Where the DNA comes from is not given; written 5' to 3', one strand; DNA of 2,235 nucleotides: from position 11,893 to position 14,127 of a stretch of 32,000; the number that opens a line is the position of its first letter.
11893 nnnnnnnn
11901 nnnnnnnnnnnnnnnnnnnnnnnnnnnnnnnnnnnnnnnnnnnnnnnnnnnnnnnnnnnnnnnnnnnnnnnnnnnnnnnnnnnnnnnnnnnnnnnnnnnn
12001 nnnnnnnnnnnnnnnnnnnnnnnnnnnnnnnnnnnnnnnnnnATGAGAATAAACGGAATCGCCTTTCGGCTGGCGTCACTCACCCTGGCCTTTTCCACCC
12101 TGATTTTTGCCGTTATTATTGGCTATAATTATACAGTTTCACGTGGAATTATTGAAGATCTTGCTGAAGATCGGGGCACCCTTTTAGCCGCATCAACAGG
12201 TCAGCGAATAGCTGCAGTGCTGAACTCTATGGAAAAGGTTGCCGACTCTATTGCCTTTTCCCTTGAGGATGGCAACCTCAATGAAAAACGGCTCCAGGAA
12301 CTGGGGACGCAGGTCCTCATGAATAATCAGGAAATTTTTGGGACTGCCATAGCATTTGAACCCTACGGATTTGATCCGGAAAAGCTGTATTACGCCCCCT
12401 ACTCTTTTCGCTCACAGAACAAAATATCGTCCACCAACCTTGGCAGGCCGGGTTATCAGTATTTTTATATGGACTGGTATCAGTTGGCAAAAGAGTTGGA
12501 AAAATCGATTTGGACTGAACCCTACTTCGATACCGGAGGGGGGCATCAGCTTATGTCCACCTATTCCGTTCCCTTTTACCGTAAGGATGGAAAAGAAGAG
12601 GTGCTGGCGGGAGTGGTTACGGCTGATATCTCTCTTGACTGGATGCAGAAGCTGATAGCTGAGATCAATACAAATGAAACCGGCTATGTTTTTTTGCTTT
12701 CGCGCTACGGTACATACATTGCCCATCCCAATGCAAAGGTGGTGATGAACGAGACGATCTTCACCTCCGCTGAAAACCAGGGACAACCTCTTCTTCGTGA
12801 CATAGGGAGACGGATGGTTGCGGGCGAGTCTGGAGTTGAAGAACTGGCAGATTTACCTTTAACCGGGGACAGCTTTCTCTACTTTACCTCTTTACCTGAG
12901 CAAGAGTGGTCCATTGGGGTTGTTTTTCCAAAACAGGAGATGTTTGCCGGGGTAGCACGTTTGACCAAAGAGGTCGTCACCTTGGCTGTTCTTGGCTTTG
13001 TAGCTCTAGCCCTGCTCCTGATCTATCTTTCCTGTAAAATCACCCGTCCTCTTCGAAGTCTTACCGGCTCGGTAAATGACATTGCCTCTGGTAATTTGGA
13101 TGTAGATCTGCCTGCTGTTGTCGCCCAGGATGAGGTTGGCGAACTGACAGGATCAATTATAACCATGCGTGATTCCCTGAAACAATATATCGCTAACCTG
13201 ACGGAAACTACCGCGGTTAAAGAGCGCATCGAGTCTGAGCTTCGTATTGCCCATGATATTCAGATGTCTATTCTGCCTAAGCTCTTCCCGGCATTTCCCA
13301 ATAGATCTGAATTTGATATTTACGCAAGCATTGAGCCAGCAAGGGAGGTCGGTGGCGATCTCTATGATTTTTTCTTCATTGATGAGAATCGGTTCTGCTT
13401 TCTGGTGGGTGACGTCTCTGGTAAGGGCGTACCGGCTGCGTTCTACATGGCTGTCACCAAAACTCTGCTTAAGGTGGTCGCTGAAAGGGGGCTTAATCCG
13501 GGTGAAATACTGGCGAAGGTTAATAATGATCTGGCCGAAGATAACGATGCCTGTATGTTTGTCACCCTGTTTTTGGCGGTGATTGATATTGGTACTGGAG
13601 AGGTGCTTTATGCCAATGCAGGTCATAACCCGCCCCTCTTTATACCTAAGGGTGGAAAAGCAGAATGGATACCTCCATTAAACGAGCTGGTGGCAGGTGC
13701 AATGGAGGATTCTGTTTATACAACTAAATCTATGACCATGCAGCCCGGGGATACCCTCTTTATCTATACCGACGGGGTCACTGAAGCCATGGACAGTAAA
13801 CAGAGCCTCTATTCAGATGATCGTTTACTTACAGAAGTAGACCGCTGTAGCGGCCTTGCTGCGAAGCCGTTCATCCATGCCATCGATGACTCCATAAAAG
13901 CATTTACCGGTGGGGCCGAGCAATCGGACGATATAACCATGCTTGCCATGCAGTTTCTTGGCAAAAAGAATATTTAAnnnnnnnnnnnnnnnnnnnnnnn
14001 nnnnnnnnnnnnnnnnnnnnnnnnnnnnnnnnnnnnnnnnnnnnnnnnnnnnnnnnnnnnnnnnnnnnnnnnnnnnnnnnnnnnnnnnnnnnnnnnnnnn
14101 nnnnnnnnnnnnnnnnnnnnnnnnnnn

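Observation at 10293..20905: Apparently new MITE family with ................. terminal inverted repeats; one copy rewrites the 3' end of a cassette ORF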

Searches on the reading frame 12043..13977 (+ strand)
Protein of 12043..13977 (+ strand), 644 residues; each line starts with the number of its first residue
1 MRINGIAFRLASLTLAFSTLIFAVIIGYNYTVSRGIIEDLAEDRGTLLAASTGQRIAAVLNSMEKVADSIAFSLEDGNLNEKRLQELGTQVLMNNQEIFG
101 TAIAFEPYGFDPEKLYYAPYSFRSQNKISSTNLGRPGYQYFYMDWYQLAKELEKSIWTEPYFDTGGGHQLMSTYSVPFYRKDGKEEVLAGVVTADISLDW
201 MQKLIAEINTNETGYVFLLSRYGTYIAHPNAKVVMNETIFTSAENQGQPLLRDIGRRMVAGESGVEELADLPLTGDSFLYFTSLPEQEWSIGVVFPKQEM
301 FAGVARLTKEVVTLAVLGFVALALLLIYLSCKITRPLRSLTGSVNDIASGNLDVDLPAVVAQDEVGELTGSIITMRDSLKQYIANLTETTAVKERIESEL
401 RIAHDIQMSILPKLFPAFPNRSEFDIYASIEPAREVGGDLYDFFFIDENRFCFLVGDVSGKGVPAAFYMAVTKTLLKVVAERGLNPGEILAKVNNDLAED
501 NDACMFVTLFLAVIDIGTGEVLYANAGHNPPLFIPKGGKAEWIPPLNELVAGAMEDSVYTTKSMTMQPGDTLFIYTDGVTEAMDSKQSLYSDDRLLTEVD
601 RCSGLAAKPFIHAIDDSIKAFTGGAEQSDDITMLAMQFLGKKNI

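Call 55: find_related_loci(query=window:12043-13977:+, collection=metagenome_contigs, flank=10000)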
Query window:12043-13977:+ (644 aa) in metagenome_contigs; peptide patterns used: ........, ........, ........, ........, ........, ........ (x = any residue, [..] = any of these).
436 stretches matched a pattern; 406 encode a relative of the query (tblastn E <= 1e-3); the best 80 are kept; 80 distinct loci.
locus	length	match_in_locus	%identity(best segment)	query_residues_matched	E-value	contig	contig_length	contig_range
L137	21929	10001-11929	75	1-643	0e+0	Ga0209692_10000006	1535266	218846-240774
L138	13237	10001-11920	72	1-640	0e+0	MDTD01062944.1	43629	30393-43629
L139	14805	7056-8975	61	4-643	0e+0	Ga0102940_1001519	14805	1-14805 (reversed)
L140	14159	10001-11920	55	1-640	0e+0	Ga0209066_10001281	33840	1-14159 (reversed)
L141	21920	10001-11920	55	1-640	0e+0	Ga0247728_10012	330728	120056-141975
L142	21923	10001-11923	50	2-641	0e+0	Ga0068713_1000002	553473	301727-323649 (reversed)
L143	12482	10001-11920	48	4-643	0e+0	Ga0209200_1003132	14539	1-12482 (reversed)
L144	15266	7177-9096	48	4-643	0e+0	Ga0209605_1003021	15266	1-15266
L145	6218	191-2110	48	4-643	0e+0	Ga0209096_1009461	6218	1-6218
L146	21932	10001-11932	51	2-644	0e+0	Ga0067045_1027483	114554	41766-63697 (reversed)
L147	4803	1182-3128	48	4-643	0e+0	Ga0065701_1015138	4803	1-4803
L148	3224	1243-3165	46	4-643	0e+0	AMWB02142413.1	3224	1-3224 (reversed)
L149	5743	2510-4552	46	2-643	0e+0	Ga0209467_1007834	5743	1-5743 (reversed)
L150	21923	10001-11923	47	1-644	0e+0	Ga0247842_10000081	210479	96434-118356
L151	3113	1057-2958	47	6-641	0e+0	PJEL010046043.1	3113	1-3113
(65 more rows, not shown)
